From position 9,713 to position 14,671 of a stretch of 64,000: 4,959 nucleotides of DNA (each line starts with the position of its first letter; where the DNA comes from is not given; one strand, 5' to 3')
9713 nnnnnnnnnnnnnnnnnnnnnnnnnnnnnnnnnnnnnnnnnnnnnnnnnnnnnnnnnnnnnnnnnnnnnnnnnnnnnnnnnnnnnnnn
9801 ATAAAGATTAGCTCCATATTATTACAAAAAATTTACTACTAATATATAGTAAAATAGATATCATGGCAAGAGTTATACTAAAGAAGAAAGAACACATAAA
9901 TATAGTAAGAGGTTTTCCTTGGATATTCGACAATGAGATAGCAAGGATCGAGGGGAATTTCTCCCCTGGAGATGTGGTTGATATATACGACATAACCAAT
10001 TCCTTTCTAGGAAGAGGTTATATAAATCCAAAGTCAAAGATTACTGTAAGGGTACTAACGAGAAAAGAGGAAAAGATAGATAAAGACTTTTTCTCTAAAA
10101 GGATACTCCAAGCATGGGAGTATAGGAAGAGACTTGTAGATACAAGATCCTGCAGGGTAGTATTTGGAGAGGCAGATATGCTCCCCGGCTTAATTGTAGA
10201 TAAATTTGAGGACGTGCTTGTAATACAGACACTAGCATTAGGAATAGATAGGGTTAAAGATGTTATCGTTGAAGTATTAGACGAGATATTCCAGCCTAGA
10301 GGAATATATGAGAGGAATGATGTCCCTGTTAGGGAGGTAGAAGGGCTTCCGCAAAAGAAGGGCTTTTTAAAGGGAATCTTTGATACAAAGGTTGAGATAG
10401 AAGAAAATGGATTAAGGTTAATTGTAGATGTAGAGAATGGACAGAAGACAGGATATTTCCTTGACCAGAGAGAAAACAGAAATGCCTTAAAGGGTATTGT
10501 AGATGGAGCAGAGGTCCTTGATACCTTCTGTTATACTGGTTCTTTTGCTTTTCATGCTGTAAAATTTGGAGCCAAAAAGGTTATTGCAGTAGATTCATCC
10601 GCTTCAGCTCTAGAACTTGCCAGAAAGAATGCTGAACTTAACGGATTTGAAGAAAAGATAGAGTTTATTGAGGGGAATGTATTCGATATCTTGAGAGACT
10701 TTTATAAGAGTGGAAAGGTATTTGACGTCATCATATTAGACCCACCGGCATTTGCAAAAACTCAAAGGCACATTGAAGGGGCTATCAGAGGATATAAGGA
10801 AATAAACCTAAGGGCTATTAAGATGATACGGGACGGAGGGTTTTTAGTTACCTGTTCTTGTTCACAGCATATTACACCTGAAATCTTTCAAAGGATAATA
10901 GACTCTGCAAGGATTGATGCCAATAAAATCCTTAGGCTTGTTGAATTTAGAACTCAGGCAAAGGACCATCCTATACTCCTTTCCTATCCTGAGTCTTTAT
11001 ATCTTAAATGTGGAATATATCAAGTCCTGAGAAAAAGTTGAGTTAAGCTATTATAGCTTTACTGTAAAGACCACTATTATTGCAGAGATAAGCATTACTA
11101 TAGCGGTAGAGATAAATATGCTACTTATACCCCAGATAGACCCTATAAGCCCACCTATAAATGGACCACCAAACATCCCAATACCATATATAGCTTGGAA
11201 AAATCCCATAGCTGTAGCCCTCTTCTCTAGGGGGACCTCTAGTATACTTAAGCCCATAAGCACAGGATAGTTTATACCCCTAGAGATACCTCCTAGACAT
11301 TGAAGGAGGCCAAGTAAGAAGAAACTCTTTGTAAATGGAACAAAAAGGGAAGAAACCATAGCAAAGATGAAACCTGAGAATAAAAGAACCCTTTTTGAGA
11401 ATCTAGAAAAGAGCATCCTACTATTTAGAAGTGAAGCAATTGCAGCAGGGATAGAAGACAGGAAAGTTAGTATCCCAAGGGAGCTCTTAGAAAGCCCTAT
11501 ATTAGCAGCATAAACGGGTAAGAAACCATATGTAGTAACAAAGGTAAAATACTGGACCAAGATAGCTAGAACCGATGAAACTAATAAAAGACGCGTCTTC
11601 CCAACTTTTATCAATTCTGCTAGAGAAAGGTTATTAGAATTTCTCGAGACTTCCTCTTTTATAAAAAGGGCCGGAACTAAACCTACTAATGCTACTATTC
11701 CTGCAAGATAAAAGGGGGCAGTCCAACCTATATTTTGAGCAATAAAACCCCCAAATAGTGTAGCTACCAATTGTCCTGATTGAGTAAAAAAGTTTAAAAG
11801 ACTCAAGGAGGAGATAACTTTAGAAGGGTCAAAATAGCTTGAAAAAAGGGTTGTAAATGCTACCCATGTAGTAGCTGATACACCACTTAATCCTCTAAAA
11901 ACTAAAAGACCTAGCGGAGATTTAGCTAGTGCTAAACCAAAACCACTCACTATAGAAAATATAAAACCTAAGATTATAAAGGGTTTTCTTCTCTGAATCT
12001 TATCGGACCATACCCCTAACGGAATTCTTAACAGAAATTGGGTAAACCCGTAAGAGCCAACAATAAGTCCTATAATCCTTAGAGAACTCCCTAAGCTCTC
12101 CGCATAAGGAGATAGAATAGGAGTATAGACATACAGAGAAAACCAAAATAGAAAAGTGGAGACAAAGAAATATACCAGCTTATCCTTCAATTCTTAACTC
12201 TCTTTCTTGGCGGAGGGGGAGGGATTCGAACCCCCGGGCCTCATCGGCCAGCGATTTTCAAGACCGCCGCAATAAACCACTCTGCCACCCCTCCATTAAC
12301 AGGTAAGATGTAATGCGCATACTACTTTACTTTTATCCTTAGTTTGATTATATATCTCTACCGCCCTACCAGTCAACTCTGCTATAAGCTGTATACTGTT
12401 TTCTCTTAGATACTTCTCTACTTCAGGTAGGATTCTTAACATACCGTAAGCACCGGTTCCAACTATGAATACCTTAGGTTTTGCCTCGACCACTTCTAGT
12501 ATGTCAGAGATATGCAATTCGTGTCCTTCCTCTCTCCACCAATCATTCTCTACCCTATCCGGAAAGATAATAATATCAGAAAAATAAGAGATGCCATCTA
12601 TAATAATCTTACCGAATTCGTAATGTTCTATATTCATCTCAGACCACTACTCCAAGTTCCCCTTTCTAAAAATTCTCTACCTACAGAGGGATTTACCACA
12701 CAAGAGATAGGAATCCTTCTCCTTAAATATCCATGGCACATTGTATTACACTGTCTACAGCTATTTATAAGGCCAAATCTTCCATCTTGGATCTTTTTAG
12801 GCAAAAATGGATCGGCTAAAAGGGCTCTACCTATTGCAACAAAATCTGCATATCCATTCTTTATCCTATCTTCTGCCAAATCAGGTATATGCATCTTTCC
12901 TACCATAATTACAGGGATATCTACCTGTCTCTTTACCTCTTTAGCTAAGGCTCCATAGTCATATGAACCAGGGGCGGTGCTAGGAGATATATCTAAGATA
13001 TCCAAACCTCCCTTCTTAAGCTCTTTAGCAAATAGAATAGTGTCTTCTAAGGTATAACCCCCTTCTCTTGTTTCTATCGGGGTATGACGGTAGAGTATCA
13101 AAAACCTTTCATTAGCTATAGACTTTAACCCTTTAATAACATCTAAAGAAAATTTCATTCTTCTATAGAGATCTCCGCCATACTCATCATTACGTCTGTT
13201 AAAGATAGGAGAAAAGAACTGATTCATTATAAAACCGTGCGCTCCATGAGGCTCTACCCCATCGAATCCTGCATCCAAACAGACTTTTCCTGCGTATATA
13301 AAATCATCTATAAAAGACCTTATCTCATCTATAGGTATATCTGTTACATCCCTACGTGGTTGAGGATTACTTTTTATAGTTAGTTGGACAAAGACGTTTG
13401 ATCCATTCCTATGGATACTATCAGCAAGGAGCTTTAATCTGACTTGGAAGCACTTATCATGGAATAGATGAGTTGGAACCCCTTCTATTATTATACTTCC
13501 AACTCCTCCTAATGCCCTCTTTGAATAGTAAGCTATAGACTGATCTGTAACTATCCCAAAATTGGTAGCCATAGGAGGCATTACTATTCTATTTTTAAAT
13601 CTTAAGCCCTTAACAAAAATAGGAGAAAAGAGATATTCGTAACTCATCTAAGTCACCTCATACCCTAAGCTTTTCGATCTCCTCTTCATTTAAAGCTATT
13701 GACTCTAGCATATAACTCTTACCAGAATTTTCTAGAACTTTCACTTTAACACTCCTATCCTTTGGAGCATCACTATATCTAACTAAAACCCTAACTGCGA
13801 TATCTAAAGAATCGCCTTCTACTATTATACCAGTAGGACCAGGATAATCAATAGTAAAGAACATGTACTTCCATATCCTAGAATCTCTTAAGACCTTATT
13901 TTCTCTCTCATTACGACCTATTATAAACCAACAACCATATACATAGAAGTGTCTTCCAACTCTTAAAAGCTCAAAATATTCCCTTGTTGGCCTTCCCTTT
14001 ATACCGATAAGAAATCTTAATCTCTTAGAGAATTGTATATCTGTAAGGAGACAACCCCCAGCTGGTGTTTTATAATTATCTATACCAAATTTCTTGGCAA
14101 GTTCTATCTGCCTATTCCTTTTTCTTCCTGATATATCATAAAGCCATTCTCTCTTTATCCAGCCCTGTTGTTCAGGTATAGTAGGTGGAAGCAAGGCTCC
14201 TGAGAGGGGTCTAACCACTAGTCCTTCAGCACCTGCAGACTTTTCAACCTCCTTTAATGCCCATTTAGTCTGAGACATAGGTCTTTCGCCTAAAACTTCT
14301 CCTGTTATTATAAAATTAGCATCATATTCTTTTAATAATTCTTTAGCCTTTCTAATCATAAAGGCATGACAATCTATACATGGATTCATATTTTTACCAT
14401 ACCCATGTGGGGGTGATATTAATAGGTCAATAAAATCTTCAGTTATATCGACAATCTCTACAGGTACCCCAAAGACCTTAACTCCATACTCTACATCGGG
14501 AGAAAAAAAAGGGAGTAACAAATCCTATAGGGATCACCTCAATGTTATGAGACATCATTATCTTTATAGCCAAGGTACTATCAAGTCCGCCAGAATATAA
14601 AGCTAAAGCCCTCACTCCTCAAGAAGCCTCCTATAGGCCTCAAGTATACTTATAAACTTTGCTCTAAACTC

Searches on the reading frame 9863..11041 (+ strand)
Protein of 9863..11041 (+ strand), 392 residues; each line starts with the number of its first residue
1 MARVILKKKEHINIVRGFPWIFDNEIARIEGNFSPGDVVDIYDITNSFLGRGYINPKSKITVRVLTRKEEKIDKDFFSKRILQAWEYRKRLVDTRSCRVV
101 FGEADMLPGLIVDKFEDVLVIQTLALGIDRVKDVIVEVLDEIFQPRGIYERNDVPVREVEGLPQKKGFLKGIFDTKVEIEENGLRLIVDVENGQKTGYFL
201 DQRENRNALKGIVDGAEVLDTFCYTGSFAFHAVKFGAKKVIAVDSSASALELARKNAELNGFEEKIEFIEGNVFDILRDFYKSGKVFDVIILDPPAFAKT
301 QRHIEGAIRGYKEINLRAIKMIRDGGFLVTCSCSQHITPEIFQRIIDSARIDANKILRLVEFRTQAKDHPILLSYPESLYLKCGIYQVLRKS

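Call 7: search_protein_families(library=pfam, proteins=[window:9863-11041:+])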
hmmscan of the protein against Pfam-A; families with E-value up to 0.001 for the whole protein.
window:9863-11041:+ (392 aa): 16 families
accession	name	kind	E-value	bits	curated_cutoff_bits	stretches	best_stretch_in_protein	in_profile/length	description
PF10672.15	Methyltrans_SAM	-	5e-27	95.3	27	1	168-342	77-248/286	S-adenosylmethionine-dependent methyltransferase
PF17785.7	PUA_3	-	8.8e-24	83.5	22.6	1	4-67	1-64/64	PUA-like domain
PF13847.12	Methyltransf_31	-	1.9e-14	54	27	1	214-337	3-114/145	Methyltransferase domain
PF03602.21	Cons_hypoth95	-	1.7e-12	47.8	24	1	207-308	34-133/182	Conserved hypothetical protein 95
PF02475.24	TRM5-TYW2_MTfase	-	1.2e-10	42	28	1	180-311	4-127/164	TRM5/TYW2 methyltransferase domain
PF09445.16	Methyltransf_15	-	6.4e-09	36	22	1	218-295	4-80/165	RNA cap guanine-N2 methyltransferase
PF13649.12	Methyltransf_25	-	5.2e-08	33.9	27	1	218-292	1-70/97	Methyltransferase domain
PF05175.20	MTS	-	5.8e-08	33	23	1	216-345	33-153/170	Methyltransferase small domain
PF06325.19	PrmA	-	7.5e-08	32.7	22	1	214-274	161-222/296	Ribosomal protein L11 methyltransferase (PrmA)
PF02005.22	TRM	-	2.6e-05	24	27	1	216-313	51-145/376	N2,N2-dimethylguanosine tRNA methyltransferase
PF01472.26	PUA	-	6.6e-05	23.2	24.8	1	26-74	24-72/74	PUA domain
PF01170.24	UPF0020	-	8.8e-05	22.7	22.3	1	238-331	77-165/197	RMKL-like, methyltransferase domain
PF01596.23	Methyltransf_3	-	0.00011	22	22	1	216-293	46-127/204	O-methyltransferase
PF01728.25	FtsJ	-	0.00016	22.1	24.1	1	213-308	20-113/181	FtsJ-like methyltransferase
PF08241.18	Methyltransf_11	-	0.00032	21.7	21.2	1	223-291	5-65/95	Methyltransferase domain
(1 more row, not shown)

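Call 8: search_protein_families(library=ncbifam, proteins=[window:9863-11041:+])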
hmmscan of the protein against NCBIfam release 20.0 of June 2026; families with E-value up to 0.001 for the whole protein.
window:9863-11041:+ (392 aa): 30 families (the best 25 are shown)
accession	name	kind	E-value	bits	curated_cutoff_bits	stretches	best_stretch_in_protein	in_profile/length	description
NF011707.0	PRK15128.1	equivalog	3.1e-105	352.3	712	1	2-384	3-391/396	23S rRNA (cytosine(1962)-C(5))-methyltransferase RlmI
NF053718.1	23SC1962Mtase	equivalog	7.7e-100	334.3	575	1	6-388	4-382/383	23S rRNA (cytosine(1962)-C(5))-methyltransferase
NF046099.1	RSP_2647_MTase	equivalog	2.5e-89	299.9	600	1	7-387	6-390/391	RSP_2647 family RNA methyltransferase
NF033380.1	Rlm_2499C5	equivalog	6e-66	222.8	650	1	11-384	11-386/391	23S rRNA (cytosine(2499)-C(5))-methyltransferase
NF008748.0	PRK11783.1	equivalog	1.5e-26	92.9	466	1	175-329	502-656/704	bifunctional 23S rRNA (guanine(2069)-N(7))-methyltransferase RlmK/23S rRNA (guanine(2445)-N(2))-methyltransferase RlmL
TIGR00479.1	rumA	equivalog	6.4e-12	45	183.55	1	216-296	295-373/432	23S rRNA (uracil(1939)-C(5))-methyltransferase RlmD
TIGR00536.1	hemK_fam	subfamily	2.6e-11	43.1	115.5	1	216-302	116-198/286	HemK family protein methyltransferase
NF011529.0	PRK14968.1-3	equivalog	3e-11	43.1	162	1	213-301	33-113/198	putative methyltransferase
TIGR03534.1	RF_mod_PrmC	equivalog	1.8e-09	37.4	199.1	1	217-301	91-171/253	peptide chain release factor N(5)-glutamine methyltransferase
NF043040.1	corrin_prot_MT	hypoth_equivalog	3.9e-09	36.3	180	1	210-291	36-115/216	corrinoid protein-associated methyltransferase CpaM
NF047732.1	tRNAMtaseTrm5bMeth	equivalog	9.8e-09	34.6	500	1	168-273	154-255/337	tRNA (guanine(37)-N1)-methyltransferase Trm5b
TIGR04290.1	meth_Rta_06860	hypoth_equivalog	1.2e-08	34.7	300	1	210-279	45-112/226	TIGR04290 family methyltransferase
TIGR00095.1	TIGR00095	equivalog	2.5e-08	33.8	117.5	1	207-303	45-141/194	16S rRNA (guanine(966)-N(2))-methyltransferase RsmD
TIGR01177.1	TIGR01177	hypoth_equivalog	5e-08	32.6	316.55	1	210-332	178-294/330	TIGR01177 family methyltransferase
TIGR03533.1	L3_gln_methyl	equivalog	8e-08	32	229.7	1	217-298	124-201/284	50S ribosomal protein L3 N(5)-glutamine methyltransferase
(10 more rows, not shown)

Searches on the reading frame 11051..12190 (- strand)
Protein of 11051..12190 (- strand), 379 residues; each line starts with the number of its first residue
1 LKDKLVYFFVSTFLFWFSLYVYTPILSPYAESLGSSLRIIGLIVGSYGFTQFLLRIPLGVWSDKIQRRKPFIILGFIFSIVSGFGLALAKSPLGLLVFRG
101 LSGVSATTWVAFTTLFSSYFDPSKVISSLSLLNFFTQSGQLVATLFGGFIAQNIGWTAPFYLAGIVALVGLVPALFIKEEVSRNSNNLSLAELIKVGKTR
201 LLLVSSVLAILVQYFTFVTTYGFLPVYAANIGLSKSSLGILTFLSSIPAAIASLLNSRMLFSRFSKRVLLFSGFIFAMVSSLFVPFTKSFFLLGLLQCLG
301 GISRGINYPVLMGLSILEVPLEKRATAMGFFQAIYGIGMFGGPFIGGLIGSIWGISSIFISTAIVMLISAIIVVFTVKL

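Call 7: search_protein_families(library=pfam, proteins=[window:11051-12190:-])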
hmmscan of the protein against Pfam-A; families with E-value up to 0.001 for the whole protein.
window:11051-12190:- (379 aa): 3 families
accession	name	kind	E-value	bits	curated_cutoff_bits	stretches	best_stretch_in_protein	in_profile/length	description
PF07690.21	MFS_1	-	1.4e-52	179.2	33.4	2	9-227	2-228/347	Major Facilitator Superfamily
PF12832.13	MFS_1_like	-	2.2e-10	40.6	25.2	1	13-352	9-364/373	MFS_1 like family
PF00083.30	Sugar_tr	-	1.5e-08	34.5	22.3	1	16-179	24-193/452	Sugar (and other) transporter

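Call 8: search_protein_families(library=ncbifam, proteins=[window:11051-12190:-])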
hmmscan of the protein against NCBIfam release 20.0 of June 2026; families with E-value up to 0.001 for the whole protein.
window:11051-12190:- (379 aa): 30 families (the best 25 are shown)
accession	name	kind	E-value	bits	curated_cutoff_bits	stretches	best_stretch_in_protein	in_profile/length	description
TIGR00880.1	2_A_01_02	superfamily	2.3e-27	95.9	131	2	41-179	1-139/141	multidrug resistance protein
NF002921.0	PRK03545.1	equivalog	3.7e-16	59.1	401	1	6-377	16-384/396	sugar transporter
NF012174.0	tet_MFS_A_B_C_D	equivalog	6.1e-15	54.9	475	2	40-313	42-319/382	Tet(A)/Tet(B)/Tet(C) family tetracycline efflux MFS transporter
TIGR00881.1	2A0104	subfamily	7.6e-14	51.5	407.75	2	224-377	18-171/379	phosphoglycerate transporter protein PgtP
TIGR00895.1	2A0115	subfamily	4.5e-11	42.3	418.55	1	56-174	70-188/398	aromatic acid/H+ symport family MFS transporter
NF008314.0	PRK11102.1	equivalog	2.6e-10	40.1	303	1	14-298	21-309/396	Bcr/CflA family multidrug efflux MFS transporter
TIGR00710.1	efflux_Bcr_CflA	subfamily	3.5e-10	39.8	200.9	1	15-374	17-378/385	Bcr/CflA family efflux MFS transporter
TIGR00899.1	2A0120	subfamily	5.2e-10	39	522.3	1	8-378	2-374/375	sugar efflux transporter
TIGR00711.1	efflux_EmrB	subfamily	6.3e-10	38.4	230.2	1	9-190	8-190/485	DHA2 family efflux MFS transporter permease subunit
NF045684.1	tet_MFS_65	exception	1.5e-09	37.5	800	1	238-355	37-152/383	tetracycline efflux MFS transporter Tet(65)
NF007372.0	PRK09874.1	equivalog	2e-09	37.1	571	1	129-374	144-395/408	multidrug efflux MFS transporter MdtG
TIGR00893.1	2A0114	subfamily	1.2e-08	34.3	395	1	35-377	26-399/399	D-galactonate transporter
NF033134.0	cmlA_floR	equivalog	1.8e-08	34.2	450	1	18-287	25-294/388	CmlA/FloR family chloramphenicol efflux MFS transporter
TIGR00900.1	2A0121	subfamily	3.6e-08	33.2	319.6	2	319-375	120-176/364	H+ Antiporter protein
TIGR00894.1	2A0114euk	subfamily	4.6e-08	32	626.45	1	38-172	76-213/465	Na(+)-dependent inorganic phosphate cotransporter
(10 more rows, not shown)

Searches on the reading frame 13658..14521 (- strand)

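Call 28: search_protein_families(library=pfam, proteins=[window:13658-14521:-], max_evalue=0.00001)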
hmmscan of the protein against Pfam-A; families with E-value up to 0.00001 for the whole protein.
window:13658-14521:- (287 aa): 1 family
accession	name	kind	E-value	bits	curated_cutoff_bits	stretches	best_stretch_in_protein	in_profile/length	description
PF18297.6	NFACT-R_2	-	4.3e-14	53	26.9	1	189-284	1-102/104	NFACT protein RNA binding domain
